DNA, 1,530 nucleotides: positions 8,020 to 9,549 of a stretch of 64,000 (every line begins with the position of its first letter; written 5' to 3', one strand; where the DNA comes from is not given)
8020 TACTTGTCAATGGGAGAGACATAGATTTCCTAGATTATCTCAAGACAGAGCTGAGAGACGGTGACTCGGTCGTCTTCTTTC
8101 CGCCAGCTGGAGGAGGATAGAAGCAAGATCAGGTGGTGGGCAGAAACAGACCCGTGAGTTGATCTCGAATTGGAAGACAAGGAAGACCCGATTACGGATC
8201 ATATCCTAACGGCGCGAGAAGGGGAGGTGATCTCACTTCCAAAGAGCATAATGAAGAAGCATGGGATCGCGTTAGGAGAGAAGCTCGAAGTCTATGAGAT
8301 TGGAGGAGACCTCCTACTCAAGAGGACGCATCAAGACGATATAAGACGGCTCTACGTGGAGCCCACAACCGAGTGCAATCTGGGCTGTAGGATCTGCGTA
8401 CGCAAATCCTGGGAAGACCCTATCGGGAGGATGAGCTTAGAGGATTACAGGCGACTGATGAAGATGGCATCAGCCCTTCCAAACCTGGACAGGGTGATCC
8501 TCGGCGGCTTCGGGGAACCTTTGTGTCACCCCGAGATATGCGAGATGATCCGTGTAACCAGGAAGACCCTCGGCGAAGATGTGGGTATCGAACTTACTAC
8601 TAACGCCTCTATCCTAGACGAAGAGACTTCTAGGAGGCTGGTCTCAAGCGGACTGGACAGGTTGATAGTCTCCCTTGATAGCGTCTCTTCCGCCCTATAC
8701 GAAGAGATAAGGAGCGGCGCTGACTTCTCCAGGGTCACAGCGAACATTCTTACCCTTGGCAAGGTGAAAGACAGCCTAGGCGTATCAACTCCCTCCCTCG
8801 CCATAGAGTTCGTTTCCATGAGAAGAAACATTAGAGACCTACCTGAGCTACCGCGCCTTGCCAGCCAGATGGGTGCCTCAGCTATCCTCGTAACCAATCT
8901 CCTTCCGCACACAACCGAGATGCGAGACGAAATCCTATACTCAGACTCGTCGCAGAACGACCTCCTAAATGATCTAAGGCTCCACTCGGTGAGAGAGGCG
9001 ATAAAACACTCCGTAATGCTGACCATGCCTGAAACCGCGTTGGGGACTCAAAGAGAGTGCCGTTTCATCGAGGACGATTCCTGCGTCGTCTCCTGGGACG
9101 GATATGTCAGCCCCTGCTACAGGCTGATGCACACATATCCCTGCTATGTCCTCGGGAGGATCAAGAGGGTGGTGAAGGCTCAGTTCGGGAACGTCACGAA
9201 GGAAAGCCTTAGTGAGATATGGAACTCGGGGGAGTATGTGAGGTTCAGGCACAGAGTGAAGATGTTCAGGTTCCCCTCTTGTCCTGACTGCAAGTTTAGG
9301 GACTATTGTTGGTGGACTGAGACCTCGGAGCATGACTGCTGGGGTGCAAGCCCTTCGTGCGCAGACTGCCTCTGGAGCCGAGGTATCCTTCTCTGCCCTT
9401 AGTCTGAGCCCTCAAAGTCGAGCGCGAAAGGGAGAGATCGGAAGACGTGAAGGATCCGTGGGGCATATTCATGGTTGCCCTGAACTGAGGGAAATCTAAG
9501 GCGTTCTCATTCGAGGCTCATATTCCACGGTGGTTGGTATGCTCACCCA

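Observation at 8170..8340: SpoVT/AbrB-like swapped-hairpin domain fused to the N-terminus of the Cmo-like radical SAM/SPASM enzyme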

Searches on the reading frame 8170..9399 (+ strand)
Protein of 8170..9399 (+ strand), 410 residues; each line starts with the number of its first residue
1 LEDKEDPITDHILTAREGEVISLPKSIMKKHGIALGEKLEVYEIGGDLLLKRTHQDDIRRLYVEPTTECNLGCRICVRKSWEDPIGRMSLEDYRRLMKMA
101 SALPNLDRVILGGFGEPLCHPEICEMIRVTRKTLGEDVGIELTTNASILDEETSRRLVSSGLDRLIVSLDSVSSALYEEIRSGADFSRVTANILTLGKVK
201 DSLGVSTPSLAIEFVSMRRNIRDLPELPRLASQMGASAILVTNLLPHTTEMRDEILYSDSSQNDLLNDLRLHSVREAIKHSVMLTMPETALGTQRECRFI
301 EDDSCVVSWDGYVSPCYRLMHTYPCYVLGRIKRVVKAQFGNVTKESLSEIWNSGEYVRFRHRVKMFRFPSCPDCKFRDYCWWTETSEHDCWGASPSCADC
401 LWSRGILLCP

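Call 6: search_protein_families(library=pfam, proteins=[window:8170-9399:+], max_evalue=1)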
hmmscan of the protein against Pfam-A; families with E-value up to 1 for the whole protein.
window:8170-9399:+ (410 aa): 3 families
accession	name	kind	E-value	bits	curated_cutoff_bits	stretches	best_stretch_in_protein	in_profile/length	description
PF04055.27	Radical_SAM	-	9.3e-17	62.1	29.5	1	63-198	1-138/166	Radical SAM superfamily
PF13186.11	SPASM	-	1.9e-15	57.3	21.5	1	297-375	1-67/67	Iron-sulfur cluster-binding domain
PF04014.23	MazE_antitoxin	-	0.0012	19.2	24.7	1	21-52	10-42/48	Antidote-toxin recognition MazE, bacterial antitoxin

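Call 7: search_protein_families(library=ncbifam, proteins=[window:8170-9399:+], max_evalue=1)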
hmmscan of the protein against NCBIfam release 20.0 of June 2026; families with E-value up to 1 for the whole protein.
window:8170-9399:+ (410 aa): 57 families (the best 25 are shown)
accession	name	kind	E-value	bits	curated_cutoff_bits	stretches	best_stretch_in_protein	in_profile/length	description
TIGR04317.1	W_rSAM_matur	equivalog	1.9e-120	402.1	380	1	57-410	2-349/349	tungsten cofactor oxidoreductase radical SAM maturase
TIGR04311.1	rSAM_Geo_metal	subfamily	3e-82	276.9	400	2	59-262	3-205/423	radical SAM/SPASM family putative metalloenzyme maturase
TIGR02666.1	moaA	equivalog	4.2e-19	68.7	284.05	1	57-196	8-150/336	GTP 3',8-cyclase MoaA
TIGR02668.1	moaA_archaeal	equivalog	2e-18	66.5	325.25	1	56-248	7-190/303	GTP 3',8-cyclase MoaA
NF001199.0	PRK00164.2-1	equivalog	4e-17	62.3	231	1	51-236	4-180/308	GTP 3',8-cyclase MoaA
TIGR04055.1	rSAM_NirJ2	equivalog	6.7e-15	55.4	500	1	66-380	7-300/326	putative heme d1 biosynthesis radical SAM protein NirJ2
TIGR04545.1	rSAM_ahbD_hemeb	equivalog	8.6e-15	55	500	1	64-249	5-180/339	heme b synthase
TIGR04321.1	spiroSPASM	subfamily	1.8e-14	53.3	250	2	63-199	235-379/510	spiro-SPASM protein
TIGR04251.1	SCM_rSAM_ScmF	equivalog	3.3e-14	53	400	1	58-380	3-317/353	SynChlorMet cassette radical SAM/SPASM protein ScmF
TIGR03962.1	mycofact_rSAM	equivalog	1.3e-13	50.8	265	1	63-272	16-215/339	mycofactocin radical SAM maturase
NF033640.1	N_Twi_rSAM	subfamily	3.8e-13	49.3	170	2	54-249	106-314/398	twitch domain-containing radical SAM protein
TIGR04133.1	rSAM_w_lipo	hypoth_equivalog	4.2e-13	48.9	425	1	51-381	16-328/350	TIGR04133 family radical SAM/SPASM protein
NF050035.1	rSAM_WgK_link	exception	1.4e-12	47.3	650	1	65-280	15-220/367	radical SAM/SPASM peptide maturase WgkB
TIGR04053.2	TIGR04053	equivalog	5.3e-12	45.7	395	1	63-247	12-189/366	TIGR04053 family radical SAM/SPASM domain-containing protein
TIGR02109.1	PQQ_syn_pqqE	equivalog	1.1e-11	44.3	381.35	1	61-379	9-307/358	pyrroloquinoline quinone biosynthesis protein PqqE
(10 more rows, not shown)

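Call 8: find_homologous_proteins(query=window:8170-9399:+, max_evalue=1e-10)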
Query window:8170-9399:+ (410 aa): 470 proteins with E <= 1e-10 among 4871 candidates; the best 120 are listed.
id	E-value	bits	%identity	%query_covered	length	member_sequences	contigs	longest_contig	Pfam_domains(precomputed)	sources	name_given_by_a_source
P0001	3.4e-279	944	100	100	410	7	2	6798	PF13186.12,PF04055.28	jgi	-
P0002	1.9e-203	694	76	93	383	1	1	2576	PF13186.12,PF04055.28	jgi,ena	jgi:tungsten cofactor oxidoreducase radical SAM maturase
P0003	1.1e-198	678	75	93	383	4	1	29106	PF13186.12,PF04055.28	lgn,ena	-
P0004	6.0e-104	366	42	97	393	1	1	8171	PF13186.12,PF04055.28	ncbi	ncbi:tungsten cofactor oxidoreductase radical SAM maturase [Candidatus Poribacteria bacterium]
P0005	4.1e-103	364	44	99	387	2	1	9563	PF13186.12,PF04055.28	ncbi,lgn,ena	-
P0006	1.4e-101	359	45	96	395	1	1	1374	PF13186.12,PF04055.28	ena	-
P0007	1.5e-101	358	44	96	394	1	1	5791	PF13186.12,PF04055.28,PF04014.24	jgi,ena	-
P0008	1.4e-100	355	42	97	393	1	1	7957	PF13186.12,PF04055.28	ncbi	-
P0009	2.2e-100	355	45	97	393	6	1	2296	PF13186.12,PF04055.28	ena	-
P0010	5.5e-100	353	44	96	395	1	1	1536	PF13186.12,PF04055.28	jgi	jgi:tungsten cofactor oxidoreducase radical SAM maturase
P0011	9.8e-100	352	46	86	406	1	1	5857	PF13186.12,PF04055.28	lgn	-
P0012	2.7e-99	351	45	86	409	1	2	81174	PF13186.12,PF04055.28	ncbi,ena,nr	ncbi:MAG: tungsten cofactor oxidoreductase radical SAM maturase [Clostridia bacterium]|nr:tungsten c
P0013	3.0e-99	351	42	95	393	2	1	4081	PF13186.12,PF04055.28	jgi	-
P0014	6.6e-99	350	43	97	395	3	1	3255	PF13186.12,PF04055.28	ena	-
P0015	6.6e-99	350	46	86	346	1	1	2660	PF13186.12,PF04055.28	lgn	-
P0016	6.8e-99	350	44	95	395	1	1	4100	PF13186.12,PF04055.28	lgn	-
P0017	7.4e-99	350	46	89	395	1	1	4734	PF13186.12,PF04055.28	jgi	-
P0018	1.4e-98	349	43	97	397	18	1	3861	PF13186.12,PF04055.28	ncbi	-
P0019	1.9e-98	348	42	97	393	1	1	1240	PF13186.12,PF04055.28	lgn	-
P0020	2.3e-98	348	44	86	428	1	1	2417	PF13186.12,PF04055.28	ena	-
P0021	3.6e-98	347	42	97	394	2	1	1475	PF13186.12,PF04055.28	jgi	jgi:tungsten cofactor oxidoreducase radical SAM maturase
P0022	6.4e-98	347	44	97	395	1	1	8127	PF13186.12,PF04055.28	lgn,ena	-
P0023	7.5e-98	346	44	97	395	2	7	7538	PF13186.12,PF04055.28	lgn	-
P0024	1.1e-97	346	45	86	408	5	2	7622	PF13186.12,PF04055.28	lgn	-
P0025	1.2e-97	346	44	97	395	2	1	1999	PF13186.12,PF04055.28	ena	-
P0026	1.3e-97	346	43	95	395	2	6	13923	PF13186.12,PF04055.28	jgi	jgi:tungsten cofactor oxidoreducase radical SAM maturase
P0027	1.7e-97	345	43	95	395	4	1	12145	PF13186.12,PF04055.28,PF13353.12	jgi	jgi:tungsten cofactor oxidoreducase radical SAM maturase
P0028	1.8e-97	345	44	96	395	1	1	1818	PF13186.12,PF04055.28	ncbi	-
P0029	2.1e-97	345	46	89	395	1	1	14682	PF13186.12,PF04055.28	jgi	jgi:tungsten cofactor oxidoreducase radical SAM maturase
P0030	2.2e-97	345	42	97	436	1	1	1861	PF13186.12,PF04055.28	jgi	-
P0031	2.5e-97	345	44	97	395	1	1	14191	PF13186.12,PF04055.28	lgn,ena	-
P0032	4.2e-97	344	43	98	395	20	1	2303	PF13186.12,PF04055.28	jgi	-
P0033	4.6e-97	344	43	95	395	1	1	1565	PF13186.12,PF04055.28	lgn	-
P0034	5.3e-97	343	44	97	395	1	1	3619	PF13186.12,PF04055.28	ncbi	ncbi:MAG: tungsten cofactor oxidoreductase radical SAM maturase [Anaerolineae bacterium]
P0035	6.0e-97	343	45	86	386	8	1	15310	PF13186.12,PF04055.28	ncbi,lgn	ncbi:MAG: tungsten cofactor oxidoreductase radical SAM maturase [Candidatus Hodarchaeota archaeon]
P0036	8.0e-97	343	45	97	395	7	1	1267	PF13186.12,PF04055.28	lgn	-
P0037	8.7e-97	343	45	95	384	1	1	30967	PF13186.12,PF04055.28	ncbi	-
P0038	1.2e-96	342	45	89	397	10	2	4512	PF13186.12,PF04055.28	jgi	jgi:tungsten cofactor oxidoreducase radical SAM maturase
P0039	1.3e-96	342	45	95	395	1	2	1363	PF13186.12,PF04055.28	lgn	-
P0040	1.3e-96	342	43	95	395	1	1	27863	PF13186.12,PF04055.28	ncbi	-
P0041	1.7e-96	342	43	97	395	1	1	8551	PF13186.12,PF04055.28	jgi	jgi:tungsten cofactor oxidoreducase radical SAM maturase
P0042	1.9e-96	342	44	97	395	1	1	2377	PF13186.12,PF04055.28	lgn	-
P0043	2.4e-96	341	43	96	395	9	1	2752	PF13186.12,PF04055.28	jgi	jgi:tungsten cofactor oxidoreducase radical SAM maturase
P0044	2.7e-96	341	43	96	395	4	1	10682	PF13186.12,PF04055.28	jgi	jgi:tungsten cofactor oxidoreducase radical SAM maturase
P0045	2.9e-96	341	44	96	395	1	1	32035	PF13186.12,PF04055.28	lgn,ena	-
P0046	2.9e-96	341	43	97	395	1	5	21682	PF13186.12,PF04055.28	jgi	jgi:tungsten cofactor oxidoreducase radical SAM maturase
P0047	3.0e-96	341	43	95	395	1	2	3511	PF13186.12,PF04055.28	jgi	jgi:Fe-coproporphyrin III synthase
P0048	3.7e-96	341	46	86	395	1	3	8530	PF13186.12,PF04055.28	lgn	-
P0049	4.4e-96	340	44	97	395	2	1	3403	PF13186.12,PF04055.28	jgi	-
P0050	6.1e-96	340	41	95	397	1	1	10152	PF13186.12,PF04055.28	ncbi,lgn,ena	-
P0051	6.9e-96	340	43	95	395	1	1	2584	PF13186.12,PF04055.28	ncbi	-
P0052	7.1e-96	340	44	89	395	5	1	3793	PF13186.12,PF04055.28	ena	-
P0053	1.5e-95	339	42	95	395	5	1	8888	PF13186.12,PF04055.28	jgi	jgi:tungsten cofactor oxidoreducase radical SAM maturase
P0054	1.5e-95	339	44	96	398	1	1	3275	PF13186.12,PF04055.28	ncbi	-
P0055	1.5e-95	339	42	95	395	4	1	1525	PF13186.12,PF04055.28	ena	-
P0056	2.0e-95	338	43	97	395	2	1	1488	PF13186.12,PF04055.28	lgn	-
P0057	2.2e-95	338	41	97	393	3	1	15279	PF13186.12,PF04055.28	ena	-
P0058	2.4e-95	338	42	97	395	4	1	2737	PF13186.12,PF04055.28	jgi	jgi:tungsten cofactor oxidoreducase radical SAM maturase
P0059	2.7e-95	338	42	98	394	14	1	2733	PF13186.12,PF04055.28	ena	-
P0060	3.9e-95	337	42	95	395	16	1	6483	PF13186.12,PF04055.28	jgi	jgi:tungsten cofactor oxidoreducase radical SAM maturase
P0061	4.3e-95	337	43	95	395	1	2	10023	PF13186.12,PF04055.28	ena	-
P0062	5.0e-95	337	43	96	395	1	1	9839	PF13186.12,PF04055.28,PF13353.12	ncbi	-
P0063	5.8e-95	337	44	95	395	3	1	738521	PF13186.12,PF04055.28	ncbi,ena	-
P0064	5.9e-95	337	43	95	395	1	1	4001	PF13186.12,PF04055.28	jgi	jgi:tungsten cofactor oxidoreducase radical SAM maturase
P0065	6.7e-95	337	43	95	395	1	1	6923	PF13186.12,PF04055.28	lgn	-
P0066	7.2e-95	336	43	97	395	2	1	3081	PF13186.12,PF04055.28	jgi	jgi:Fe-coproporphyrin III synthase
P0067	7.3e-95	336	43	97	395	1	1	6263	PF13186.12,PF04055.28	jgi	jgi:tungsten cofactor oxidoreducase radical SAM maturase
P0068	7.5e-95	336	42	95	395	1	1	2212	PF13186.12,PF04055.28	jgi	-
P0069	8.1e-95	336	43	95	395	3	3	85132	PF13186.12,PF04055.28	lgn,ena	-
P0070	9.8e-95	336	43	97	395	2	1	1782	PF13186.12,PF04055.28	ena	-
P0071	1.0e-94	336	43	96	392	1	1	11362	PF13186.12,PF04055.28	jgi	-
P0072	1.1e-94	336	42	97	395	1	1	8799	PF13186.12,PF04055.28,PF13353.12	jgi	-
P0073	1.1e-94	336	42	95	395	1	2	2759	PF13186.12,PF04055.28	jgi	jgi:tungsten cofactor oxidoreducase radical SAM maturase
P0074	1.1e-94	336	44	86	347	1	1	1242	PF13186.12,PF04055.28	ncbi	-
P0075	1.3e-94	336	43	95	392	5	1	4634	PF13186.12,PF04055.28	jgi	-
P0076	1.5e-94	335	42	95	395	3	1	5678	PF13186.12,PF04055.28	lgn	-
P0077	1.5e-94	335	46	86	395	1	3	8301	PF13186.12,PF04055.28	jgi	jgi:tungsten cofactor oxidoreducase radical SAM maturase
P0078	1.6e-94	335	42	95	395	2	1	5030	PF13186.12,PF04055.28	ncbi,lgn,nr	ncbi:MAG: tungsten cofactor oxidoreductase radical SAM maturase [Thermoflexales bacterium]|nr:tungst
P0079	1.7e-94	335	42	97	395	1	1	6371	PF13186.12,PF04055.28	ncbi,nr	ncbi:MAG: tungsten cofactor oxidoreductase radical SAM maturase [Chloroflexi bacterium]|nr:tungsten 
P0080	1.8e-94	335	42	96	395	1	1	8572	PF13186.12,PF04055.28,PF13353.12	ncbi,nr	ncbi:MAG: tungsten cofactor oxidoreductase radical SAM maturase [Deltaproteobacteria bacterium]|nr:t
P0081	2.1e-94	335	45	86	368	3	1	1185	PF13186.12,PF04055.28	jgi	jgi:tungsten cofactor oxidoreducase radical SAM maturase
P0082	2.2e-94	335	43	95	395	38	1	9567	PF13186.12,PF04055.28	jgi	jgi:tungsten cofactor oxidoreducase radical SAM maturase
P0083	2.2e-94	335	43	97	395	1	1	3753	PF13186.12,PF04055.28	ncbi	-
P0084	2.3e-94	335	45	89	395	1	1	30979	PF13186.12,PF04055.28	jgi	jgi:tungsten cofactor oxidoreducase radical SAM maturase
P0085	2.4e-94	335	43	97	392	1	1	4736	PF13186.12,PF04055.28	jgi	jgi:tungsten cofactor oxidoreducase radical SAM maturase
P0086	2.5e-94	335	43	95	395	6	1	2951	PF13186.12,PF04055.28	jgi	-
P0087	2.7e-94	335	42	98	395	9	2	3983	PF13186.12,PF04055.28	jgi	jgi:tungsten cofactor oxidoreducase radical SAM maturase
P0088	2.9e-94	334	42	97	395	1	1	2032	PF13186.12,PF04055.28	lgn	-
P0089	3.0e-94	334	43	96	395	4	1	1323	PF13186.12,PF04055.28,PF13353.12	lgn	-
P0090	3.6e-94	334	41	96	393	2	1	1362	PF13186.12,PF04055.28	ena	-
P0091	3.9e-94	334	43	97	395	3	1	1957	PF13186.12,PF04055.28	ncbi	-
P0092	4.5e-94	334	42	98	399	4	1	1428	PF13186.12,PF04055.28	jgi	jgi:tungsten cofactor oxidoreducase radical SAM maturase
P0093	4.6e-94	334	42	95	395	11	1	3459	PF13186.12,PF04055.28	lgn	-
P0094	4.6e-94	334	42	95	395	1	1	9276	PF13186.12,PF04055.28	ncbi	-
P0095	4.7e-94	334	45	95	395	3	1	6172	PF13186.12,PF04055.28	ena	-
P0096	5.6e-94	334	42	97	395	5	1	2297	PF13186.12,PF04055.28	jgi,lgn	jgi:tungsten cofactor oxidoreducase radical SAM maturase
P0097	6.3e-94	333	44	91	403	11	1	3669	PF13186.12,PF04055.28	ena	-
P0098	6.4e-94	333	42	95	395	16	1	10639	PF13186.12,PF04055.28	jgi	-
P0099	6.8e-94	333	42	98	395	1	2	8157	PF13186.12,PF04055.28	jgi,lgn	jgi:tungsten cofactor oxidoreducase radical SAM maturase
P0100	7.6e-94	333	43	95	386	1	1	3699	PF13186.12,PF04055.28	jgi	jgi:tungsten cofactor oxidoreducase radical SAM maturase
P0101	1.0e-93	333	42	89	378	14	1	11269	PF13186.12,PF04055.28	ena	-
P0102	1.1e-93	333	42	98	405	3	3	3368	PF13186.12,PF04055.28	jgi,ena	-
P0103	1.2e-93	332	43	95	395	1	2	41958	PF13186.12,PF04055.28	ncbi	-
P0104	1.2e-93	332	41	95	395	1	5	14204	PF13186.12,PF04055.28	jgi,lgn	jgi:tungsten cofactor oxidoreducase radical SAM maturase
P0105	1.2e-93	332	44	95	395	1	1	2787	PF13186.12,PF04055.28,PF13353.12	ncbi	-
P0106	1.3e-93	332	40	95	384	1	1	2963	PF13186.12,PF04055.28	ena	-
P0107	1.3e-93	332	43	95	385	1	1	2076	PF13186.12,PF04055.28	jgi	jgi:tungsten cofactor oxidoreducase radical SAM maturase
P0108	1.4e-93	332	44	96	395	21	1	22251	PF13186.12,PF04055.28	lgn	-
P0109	1.4e-93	332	44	95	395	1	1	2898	PF13186.12,PF04055.28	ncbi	-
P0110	1.5e-93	332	42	86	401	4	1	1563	PF13186.12,PF04055.28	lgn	-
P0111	1.7e-93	332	42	95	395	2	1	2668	PF13186.12,PF04055.28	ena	-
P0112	1.8e-93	332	42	96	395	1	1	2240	PF13186.12,PF04055.28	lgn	-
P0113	1.9e-93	332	43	95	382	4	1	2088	PF13186.12,PF04055.28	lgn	-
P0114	2.3e-93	331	44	86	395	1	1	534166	PF13186.12,PF04055.28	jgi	-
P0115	2.6e-93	331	41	95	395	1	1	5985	PF13186.12,PF04055.28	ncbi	-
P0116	2.6e-93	331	41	96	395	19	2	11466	PF13186.12,PF04055.28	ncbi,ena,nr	ncbi:MAG TPA: tungsten cofactor oxidoreductase radical SAM maturase [Anaerolineae bacterium]|nr:tung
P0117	2.8e-93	331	42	98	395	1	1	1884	PF13186.12,PF04055.28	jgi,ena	jgi:tungsten cofactor oxidoreducase radical SAM maturase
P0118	2.8e-93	331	45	89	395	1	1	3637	PF13186.12,PF04055.28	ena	-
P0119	2.9e-93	331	43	97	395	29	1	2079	PF13186.12,PF04055.28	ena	-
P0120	3.0e-93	331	45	89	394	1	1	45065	PF13186.12,PF04055.28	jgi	jgi:tungsten cofactor oxidoreducase radical SAM maturase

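Call 12: find_encoding_contigs(protein=P0003, flank=6000, max_places=3)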
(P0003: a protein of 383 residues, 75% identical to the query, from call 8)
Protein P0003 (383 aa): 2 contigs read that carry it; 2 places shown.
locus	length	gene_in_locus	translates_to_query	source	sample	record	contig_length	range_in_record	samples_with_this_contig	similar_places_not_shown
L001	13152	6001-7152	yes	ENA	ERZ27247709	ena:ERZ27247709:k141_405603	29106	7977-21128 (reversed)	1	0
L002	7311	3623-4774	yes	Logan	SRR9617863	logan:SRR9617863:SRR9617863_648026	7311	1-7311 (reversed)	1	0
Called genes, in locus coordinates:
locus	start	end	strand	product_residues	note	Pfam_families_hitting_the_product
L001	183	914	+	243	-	PF02525:Flavodoxin_2, PF03358:FMN_red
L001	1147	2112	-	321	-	PF00296:Bac_luciferase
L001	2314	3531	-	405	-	PF04015:DUF362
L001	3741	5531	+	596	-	PF02730:AFOR_N, PF01314:AFOR_C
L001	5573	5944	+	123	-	PF02597:ThiS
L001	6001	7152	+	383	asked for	PF04055:Radical_SAM, PF13186:SPASM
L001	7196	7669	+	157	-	PF01980:TrmO_N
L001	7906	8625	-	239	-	PF02463:SMC_N (faint), PF00005:ABC_tran, PF13304:AAA_21 (faint)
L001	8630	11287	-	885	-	PF12704:MacB_PCD, PF02687:FtsX, PF12704:MacB_PCD, PF02687:FtsX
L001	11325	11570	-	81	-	PF04014:MazE_antitoxin (weak)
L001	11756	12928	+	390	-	PF01208:URO-D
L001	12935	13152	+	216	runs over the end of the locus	PF02607:B12-binding_2, PF02310:B12-binding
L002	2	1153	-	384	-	?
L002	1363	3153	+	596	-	PF02730:AFOR_N, PF01314:AFOR_C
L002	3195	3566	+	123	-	PF02597:ThiS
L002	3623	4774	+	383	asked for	PF04055:Radical_SAM, PF13186:SPASM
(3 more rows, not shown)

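Call 28: find_related_loci(query=A3, collection=genome_contigs, flank=6000)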
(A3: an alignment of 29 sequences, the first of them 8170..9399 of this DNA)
Query A3 (410 aa) in genome_contigs; peptide patterns used: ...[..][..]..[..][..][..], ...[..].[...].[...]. (x = any residue, [..] = any of these).
456 stretches matched a pattern; 444 encode a relative of the query (tblastn E <= 1e-3); the best 80 are kept; 79 distinct loci.
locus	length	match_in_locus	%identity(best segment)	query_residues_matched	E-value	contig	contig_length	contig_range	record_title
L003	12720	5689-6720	45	57-410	1e-104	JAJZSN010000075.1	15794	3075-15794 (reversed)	MAG: Bacillota bacterium isolate SKS3.bin3 NODE_5881_length_15794_cov_1.945618, whole genome shotgun sequence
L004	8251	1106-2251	44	23-410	2e-102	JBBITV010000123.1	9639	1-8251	MAG: Chloroflexota bacterium isolate RSS170216_bin_404 NODE_7059_length_9639_cov_4.214003, whole genome shotgun sequence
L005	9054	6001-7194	43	6-410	1e-101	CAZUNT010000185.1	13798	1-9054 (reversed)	MAG TPA_asm: uncultured Caldilineaceae bacterium isolate binchicken_co7_199 genome assembly, contig: NODE_5601_length_13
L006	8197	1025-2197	41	12-410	3e-101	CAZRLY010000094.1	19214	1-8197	MAG TPA_asm: uncultured bacterium isolate binchicken_co97_140 genome assembly, contig: NODE_11683_length_19214_cov_6.830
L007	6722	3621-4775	43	21-410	4e-101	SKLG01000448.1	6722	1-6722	MAG: Anaerolineae bacterium isolate CSSed162cmA_203 CSSed16-2cmA-52471, whole genome shotgun sequence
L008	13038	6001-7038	45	57-410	4e-101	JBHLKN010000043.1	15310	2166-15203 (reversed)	MAG: Candidatus Hodarchaeota archaeon isolate DZ1B.339 DZ1B.339@11845, whole genome shotgun sequence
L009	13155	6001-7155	42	8-410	3e-101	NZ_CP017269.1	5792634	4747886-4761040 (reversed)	Geosporobacter ferrireducens strain IRF9 chromosome, complete genome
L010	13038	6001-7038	45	55-410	1e-100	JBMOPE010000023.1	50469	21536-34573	MAG: Bacillota bacterium isolate Betzabe_MAG120 MAG120_23, whole genome shotgun sequence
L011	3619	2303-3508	44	2-410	2e-102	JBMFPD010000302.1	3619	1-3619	MAG: Anaerolineae bacterium isolate KM4338-54 NODE_302_length_3619_cov_3.186335, whole genome shotgun sequence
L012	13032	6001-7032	42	57-410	1e-100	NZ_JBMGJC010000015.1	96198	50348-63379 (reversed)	Pelotomaculum propionicicum strain C1 NODE_172_length_96198_cov_15.341883, whole genome shotgun sequence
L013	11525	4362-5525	41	17-410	1e-100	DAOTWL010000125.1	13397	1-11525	MAG TPA_asm: Anaerolineae bacterium isolate H13_138 k109_108224, whole genome shotgun sequence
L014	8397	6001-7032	45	57-410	1e-100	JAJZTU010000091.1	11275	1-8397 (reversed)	MAG: Bacillota bacterium isolate SKS3.bin89 NODE_9552_length_11275_cov_2.691245, whole genome shotgun sequence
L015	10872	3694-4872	42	12-410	6e-100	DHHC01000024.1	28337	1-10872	MAG TPA_asm: Leptolinea sp. UBA4782 UBA4782_contig_9270, whole genome shotgun sequence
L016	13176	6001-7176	43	12-410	9e-100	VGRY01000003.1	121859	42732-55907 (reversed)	MAG: Deltaproteobacteria bacterium isolate K_DeepCast_100m_mx_276 K_DeepCast_100m_mx_276_Ga0194127_10000107, whole genom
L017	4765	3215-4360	44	23-410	1e-99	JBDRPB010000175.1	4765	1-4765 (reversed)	MAG: Pseudomonadota bacterium isolate MEGAHIT-group-1.999 k141_12728540, whole genome shotgun sequence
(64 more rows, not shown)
